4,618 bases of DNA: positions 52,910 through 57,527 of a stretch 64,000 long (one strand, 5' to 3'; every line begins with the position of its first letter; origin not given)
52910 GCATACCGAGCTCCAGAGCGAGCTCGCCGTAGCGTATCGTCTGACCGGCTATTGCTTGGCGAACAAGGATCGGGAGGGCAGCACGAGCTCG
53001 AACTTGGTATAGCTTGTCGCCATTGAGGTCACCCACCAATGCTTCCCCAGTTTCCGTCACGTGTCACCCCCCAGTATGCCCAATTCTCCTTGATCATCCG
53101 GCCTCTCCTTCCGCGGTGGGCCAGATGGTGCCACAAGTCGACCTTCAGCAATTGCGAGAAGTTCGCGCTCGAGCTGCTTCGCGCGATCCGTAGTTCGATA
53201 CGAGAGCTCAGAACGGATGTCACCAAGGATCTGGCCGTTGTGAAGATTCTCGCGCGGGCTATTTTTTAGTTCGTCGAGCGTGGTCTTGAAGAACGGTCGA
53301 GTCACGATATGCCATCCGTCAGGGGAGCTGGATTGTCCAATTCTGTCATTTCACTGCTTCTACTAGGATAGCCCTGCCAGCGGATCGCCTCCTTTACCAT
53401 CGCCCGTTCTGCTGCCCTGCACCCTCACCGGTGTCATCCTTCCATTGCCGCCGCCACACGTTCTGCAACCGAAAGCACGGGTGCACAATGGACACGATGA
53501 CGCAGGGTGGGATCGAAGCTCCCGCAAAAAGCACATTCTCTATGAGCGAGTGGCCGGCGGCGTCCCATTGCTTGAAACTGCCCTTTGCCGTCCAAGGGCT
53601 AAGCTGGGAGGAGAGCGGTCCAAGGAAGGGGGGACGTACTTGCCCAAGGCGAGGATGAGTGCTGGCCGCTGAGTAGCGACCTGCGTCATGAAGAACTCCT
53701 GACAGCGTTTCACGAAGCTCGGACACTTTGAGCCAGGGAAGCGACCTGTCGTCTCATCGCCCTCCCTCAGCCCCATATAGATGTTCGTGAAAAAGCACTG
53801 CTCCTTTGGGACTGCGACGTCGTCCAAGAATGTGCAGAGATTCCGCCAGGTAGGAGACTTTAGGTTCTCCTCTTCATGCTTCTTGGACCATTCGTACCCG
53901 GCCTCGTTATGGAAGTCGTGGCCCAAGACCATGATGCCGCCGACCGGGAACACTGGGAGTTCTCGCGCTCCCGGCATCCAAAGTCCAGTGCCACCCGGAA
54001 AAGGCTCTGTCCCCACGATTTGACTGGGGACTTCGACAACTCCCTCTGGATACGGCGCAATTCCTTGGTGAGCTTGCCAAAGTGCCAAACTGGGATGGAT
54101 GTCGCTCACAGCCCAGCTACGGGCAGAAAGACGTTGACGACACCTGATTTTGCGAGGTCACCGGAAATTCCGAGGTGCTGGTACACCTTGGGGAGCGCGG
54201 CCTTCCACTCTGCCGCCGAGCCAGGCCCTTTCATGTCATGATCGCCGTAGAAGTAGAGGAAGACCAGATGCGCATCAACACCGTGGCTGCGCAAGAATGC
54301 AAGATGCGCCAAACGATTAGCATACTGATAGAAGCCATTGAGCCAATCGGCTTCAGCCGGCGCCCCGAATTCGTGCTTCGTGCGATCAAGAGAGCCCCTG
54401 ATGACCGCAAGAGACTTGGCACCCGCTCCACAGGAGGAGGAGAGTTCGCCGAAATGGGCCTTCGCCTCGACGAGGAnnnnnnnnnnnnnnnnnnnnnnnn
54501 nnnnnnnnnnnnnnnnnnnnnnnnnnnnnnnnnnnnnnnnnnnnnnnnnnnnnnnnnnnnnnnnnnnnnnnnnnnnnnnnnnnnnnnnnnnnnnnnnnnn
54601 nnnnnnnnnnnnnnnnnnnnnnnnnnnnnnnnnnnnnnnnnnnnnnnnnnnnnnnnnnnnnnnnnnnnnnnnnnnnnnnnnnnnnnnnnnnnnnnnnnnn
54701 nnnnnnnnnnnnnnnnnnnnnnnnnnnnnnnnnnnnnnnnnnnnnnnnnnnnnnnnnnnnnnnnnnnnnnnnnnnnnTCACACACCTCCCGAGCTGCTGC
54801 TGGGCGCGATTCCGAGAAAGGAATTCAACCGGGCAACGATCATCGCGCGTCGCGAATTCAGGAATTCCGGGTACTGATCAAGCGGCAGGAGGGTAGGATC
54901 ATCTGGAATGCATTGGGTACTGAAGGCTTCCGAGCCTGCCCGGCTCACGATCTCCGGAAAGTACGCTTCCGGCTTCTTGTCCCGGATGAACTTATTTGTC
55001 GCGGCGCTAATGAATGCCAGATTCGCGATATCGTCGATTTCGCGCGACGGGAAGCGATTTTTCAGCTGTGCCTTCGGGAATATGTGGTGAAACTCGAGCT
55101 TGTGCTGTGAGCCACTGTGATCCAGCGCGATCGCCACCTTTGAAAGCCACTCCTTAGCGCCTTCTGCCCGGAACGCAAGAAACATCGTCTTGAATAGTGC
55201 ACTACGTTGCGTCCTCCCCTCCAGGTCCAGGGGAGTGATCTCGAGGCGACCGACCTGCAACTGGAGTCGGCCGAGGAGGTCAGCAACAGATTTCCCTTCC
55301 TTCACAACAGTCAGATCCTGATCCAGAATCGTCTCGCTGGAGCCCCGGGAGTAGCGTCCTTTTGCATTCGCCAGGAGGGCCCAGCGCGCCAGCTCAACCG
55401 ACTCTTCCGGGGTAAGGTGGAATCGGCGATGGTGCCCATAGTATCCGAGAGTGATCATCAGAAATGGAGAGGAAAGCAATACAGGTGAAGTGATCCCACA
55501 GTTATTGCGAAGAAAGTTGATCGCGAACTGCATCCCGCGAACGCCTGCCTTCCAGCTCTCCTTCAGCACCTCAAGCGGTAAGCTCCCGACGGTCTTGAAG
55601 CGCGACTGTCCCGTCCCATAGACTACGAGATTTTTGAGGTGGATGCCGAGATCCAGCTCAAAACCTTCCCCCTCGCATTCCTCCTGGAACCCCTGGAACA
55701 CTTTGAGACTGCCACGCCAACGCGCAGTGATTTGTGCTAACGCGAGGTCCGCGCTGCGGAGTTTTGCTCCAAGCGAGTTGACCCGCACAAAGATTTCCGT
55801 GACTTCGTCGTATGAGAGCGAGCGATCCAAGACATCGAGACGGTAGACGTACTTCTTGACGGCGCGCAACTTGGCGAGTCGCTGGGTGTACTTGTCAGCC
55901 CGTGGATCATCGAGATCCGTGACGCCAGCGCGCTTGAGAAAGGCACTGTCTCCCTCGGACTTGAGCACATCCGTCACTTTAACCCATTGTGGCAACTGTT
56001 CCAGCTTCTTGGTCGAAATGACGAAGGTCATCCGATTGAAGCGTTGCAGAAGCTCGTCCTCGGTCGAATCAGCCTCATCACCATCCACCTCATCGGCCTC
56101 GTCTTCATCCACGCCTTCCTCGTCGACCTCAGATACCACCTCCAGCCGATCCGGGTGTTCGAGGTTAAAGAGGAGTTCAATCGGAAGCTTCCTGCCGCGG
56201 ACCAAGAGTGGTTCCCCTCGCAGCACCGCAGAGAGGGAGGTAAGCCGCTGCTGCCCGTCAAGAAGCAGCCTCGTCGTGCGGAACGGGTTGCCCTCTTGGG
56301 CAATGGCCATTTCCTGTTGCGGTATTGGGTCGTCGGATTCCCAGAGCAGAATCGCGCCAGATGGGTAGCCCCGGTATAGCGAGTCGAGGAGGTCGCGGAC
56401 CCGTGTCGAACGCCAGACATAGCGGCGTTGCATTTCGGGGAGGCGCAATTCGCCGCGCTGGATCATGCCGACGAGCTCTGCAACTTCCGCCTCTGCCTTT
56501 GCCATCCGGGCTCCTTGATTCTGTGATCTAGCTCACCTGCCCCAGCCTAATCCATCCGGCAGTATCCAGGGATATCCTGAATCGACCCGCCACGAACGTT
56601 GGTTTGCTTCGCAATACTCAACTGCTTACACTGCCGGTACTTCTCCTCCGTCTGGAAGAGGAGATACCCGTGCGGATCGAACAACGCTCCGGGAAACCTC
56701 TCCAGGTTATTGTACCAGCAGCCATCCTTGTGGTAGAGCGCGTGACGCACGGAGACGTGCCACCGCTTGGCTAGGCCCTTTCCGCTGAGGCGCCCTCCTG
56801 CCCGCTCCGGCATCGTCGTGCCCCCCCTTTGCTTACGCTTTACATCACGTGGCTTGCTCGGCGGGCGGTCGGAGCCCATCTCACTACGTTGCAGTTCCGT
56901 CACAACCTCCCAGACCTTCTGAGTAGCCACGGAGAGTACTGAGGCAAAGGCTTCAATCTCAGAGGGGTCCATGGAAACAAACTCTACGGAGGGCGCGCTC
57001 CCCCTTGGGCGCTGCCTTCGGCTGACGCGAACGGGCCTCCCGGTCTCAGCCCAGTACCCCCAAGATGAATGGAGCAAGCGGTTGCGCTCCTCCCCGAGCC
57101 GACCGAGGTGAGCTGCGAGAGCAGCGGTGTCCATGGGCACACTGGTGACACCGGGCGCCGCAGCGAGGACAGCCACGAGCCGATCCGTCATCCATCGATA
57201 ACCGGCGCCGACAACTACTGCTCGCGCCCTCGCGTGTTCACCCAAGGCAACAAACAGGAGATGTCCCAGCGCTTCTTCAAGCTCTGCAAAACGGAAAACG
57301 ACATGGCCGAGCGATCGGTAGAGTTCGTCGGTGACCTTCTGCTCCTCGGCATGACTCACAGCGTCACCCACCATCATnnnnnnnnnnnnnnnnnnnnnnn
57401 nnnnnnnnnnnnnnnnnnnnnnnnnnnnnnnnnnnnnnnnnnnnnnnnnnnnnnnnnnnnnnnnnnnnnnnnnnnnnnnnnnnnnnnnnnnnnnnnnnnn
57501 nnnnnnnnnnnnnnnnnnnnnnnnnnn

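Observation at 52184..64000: About 12 kb all-minus-strand defence island with almost every junction translationally coupled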

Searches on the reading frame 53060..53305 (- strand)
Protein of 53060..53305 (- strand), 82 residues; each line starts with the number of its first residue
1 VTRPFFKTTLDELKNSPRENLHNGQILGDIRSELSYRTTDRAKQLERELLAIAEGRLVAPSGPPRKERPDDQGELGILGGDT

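Call 33: search_protein_families(library=pfam, proteins=[window:53060-53305:-], max_evalue=0.1)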
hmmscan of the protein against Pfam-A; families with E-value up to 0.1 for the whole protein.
seq(82 aa): 0 families

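Call 34: search_protein_families(library=padloc, proteins=[window:53060-53305:-], max_evalue=0.1)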
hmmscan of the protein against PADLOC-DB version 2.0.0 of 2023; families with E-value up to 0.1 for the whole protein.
seq(82 aa): 0 families

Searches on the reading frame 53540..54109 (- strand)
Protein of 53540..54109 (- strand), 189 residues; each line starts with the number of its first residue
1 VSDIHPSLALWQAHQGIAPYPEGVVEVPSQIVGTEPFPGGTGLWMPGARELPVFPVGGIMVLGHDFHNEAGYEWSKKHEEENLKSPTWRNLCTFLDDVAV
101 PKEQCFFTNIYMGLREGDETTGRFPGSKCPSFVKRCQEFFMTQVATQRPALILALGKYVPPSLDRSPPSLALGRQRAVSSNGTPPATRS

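Call 7: search_protein_families(library=pfam, proteins=[window:53540-54109:-], max_evalue=0.01)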
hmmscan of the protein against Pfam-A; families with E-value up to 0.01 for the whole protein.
window:53540-54109:- (189 aa): 0 families

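Call 8: search_protein_families(library=padloc, proteins=[window:53540-54109:-], max_evalue=0.01)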
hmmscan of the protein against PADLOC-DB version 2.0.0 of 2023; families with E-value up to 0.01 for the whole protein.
window:53540-54109:- (189 aa): 0 families

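Call 9: search_protein_families(library=ncbifam, proteins=[window:53540-54109:-], max_evalue=0.01)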
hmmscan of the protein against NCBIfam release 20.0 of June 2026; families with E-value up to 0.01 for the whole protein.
window:53540-54109:- (189 aa): 0 families

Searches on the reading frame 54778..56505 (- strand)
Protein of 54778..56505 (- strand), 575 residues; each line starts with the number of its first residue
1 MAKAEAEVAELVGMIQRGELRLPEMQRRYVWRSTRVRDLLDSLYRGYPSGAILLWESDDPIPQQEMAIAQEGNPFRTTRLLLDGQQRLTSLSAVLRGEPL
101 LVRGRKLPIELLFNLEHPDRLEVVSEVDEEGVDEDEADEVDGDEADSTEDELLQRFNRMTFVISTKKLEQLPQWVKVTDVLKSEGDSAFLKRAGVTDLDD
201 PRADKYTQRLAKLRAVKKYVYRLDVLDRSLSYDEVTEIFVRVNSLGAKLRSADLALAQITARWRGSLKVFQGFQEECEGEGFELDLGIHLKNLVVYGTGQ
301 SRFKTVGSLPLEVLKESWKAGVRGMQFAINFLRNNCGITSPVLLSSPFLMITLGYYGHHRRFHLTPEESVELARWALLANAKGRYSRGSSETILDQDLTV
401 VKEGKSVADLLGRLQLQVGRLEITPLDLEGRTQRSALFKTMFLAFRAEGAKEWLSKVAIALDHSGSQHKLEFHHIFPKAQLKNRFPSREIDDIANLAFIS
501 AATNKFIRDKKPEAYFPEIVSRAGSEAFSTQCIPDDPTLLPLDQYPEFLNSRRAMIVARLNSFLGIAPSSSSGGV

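Call 7: search_protein_families(library=pfam, proteins=[window:54778-56505:-], max_evalue=0.01)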
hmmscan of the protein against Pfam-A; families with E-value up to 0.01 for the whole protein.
window:54778-56505:- (575 aa): 1 family
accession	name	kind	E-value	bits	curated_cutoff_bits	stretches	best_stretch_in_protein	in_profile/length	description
PF03235.19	GmrSD_N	-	3e-28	99.7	33.2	1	9-259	2-198/199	GmrSD restriction endonuclease, N-terminal domain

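Call 8: search_protein_families(library=padloc, proteins=[window:54778-56505:-], max_evalue=0.01)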
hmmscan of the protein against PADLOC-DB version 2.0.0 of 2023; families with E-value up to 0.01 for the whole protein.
window:54778-56505:- (575 aa): 13 families
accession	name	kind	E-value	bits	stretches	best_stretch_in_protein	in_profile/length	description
PDLC04151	HEC-05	-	1.1e-42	144.6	3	166-565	180-594/600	-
PDLC04709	PDC-M55C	-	1.5e-24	84.5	2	9-96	18-108/554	-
PDLC04150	HEC-05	-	7.9e-23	79.1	3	7-59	9-61/583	-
PDLC04152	HEC-05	-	6.7e-13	46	2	169-264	178-267/566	-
PDLC04153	HEC-05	-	8.9e-12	42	1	15-58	16-59/621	-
PDLC03877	NsnA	-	3.7e-05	21.2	1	4-93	49-123/385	-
PDLC04157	HEC-06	-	0.0001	19.1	1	5-94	8-88/558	-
PDLC04155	HEC-06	-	0.00023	17.8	1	5-93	6-85/562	-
PDLC02686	Orf5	-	0.0015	15.1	1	19-95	20-93/566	Orf5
PDLC02700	Orf5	-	0.002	14.9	1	17-94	9-79/555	Orf5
PDLC04027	PD-T4-2_A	-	0.0021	15.2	0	9-48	41-81/363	-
PDLC02695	Orf5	-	0.0021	14.5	0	14-91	14-91/601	Orf5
PDLC02792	SspE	-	0.0064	12.9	0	20-47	24-51/771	SspE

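Call 9: search_protein_families(library=ncbifam, proteins=[window:54778-56505:-], max_evalue=0.01)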
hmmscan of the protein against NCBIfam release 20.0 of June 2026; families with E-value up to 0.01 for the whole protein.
window:54778-56505:- (575 aa): 0 families

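Call 19: find_encoding_contigs(protein=window:54778-56505:-, flank=10000, max_places=10)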
Protein window:54778-56505:- (575 aa): no gene with exactly this product is on record in the collection.

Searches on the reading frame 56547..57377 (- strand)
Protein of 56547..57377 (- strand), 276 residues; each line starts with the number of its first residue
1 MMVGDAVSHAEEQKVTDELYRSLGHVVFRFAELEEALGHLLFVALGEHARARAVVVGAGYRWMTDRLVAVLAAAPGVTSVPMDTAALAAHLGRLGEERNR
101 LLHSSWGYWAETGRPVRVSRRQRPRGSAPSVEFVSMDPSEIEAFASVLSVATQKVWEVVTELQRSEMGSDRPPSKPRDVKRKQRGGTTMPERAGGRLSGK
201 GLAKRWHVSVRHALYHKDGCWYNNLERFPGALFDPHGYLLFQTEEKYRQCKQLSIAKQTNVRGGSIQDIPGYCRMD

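Call 7: search_protein_families(library=pfam, proteins=[window:56547-57377:-], max_evalue=0.01)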
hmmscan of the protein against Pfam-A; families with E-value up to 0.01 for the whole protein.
window:56547-57377:- (276 aa): 0 families

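Call 8: search_protein_families(library=padloc, proteins=[window:56547-57377:-], max_evalue=0.01)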
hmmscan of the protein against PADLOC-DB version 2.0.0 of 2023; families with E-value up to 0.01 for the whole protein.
window:56547-57377:- (276 aa): 0 families

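Call 9: search_protein_families(library=ncbifam, proteins=[window:56547-57377:-], max_evalue=0.01)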
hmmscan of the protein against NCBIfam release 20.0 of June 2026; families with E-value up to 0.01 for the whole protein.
window:56547-57377:- (276 aa): 0 families

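Call 20: find_encoding_contigs(protein=window:56547-57377:-, flank=10000, max_places=10)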
Protein window:56547-57377:- (276 aa): no gene with exactly this product is on record in the collection.

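Call 33: search_protein_families(library=pfam, proteins=[window:56547-57377:-], max_evalue=0.1)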
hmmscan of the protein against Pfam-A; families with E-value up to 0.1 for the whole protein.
window:56547-57377:- (276 aa): 0 families

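Call 62: search_solved_structures(query=window:56547-57377:-, max_evalue=1)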
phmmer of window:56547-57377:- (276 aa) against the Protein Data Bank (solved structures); distinct sequences matched with E-value up to 1: 2.
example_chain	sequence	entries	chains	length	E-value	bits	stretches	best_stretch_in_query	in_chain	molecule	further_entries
9lur_A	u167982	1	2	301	0.33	13.6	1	63-153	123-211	ESX-1 secretion system protein EccA1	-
3eff_K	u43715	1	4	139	0.52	13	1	63-104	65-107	Voltage-gated potassium channel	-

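Call 65: find_homologous_proteins(query=window:56547-57377:-, max_evalue=0.001)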
Query window:56547-57377:- (276 aa): 24 proteins with E <= 0.001 among 5258 candidates.
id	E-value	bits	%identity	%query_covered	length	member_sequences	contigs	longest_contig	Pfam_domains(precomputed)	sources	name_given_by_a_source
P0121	4.9e-184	628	100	100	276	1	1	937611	-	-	-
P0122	1.4e-29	121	54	41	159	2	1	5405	-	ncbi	-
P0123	3.3e-28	117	66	30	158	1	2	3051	-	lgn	-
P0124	3.7e-28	117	61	34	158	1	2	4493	-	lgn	-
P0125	3.2e-27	114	60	33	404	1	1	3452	PF06189.18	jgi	jgi:5'-nucleotidase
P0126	1.6e-26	111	65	28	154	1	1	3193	-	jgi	jgi:hypothetical protein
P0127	4.6e-25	107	66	28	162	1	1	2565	-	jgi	jgi:5-methylcytosine-specific restriction protein A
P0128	7.4e-25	106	62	28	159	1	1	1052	-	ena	-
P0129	2.5e-24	104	51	41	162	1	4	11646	-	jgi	jgi:5-methylcytosine-specific restriction protein A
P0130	3.9e-24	104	58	32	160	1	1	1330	-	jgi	jgi:hypothetical protein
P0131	1.2e-23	102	48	39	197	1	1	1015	-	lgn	-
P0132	1.3e-23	102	54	33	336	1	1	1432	-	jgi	jgi:hypothetical protein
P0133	1.4e-23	102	50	35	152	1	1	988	-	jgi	jgi:hypothetical protein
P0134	1.7e-23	102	58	31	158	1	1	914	-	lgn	-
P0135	4.2e-23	100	58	30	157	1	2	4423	-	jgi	-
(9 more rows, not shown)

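Call 108: search_protein_families(library=pfam, proteins=[P0122, P0129, P0127], max_evalue=0.05)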
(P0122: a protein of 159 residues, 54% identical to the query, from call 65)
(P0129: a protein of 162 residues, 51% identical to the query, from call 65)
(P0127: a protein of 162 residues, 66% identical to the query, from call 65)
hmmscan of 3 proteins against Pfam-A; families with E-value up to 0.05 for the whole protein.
P0122 (159 aa): 0 families

P0129 (162 aa): 1 family
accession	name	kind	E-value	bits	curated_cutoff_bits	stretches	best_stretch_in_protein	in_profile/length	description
PF17206.9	SeqA_N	-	0.037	13.8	23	0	4-33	3-32/36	SeqA protein N-terminal domain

P0127 (162 aa): 0 families
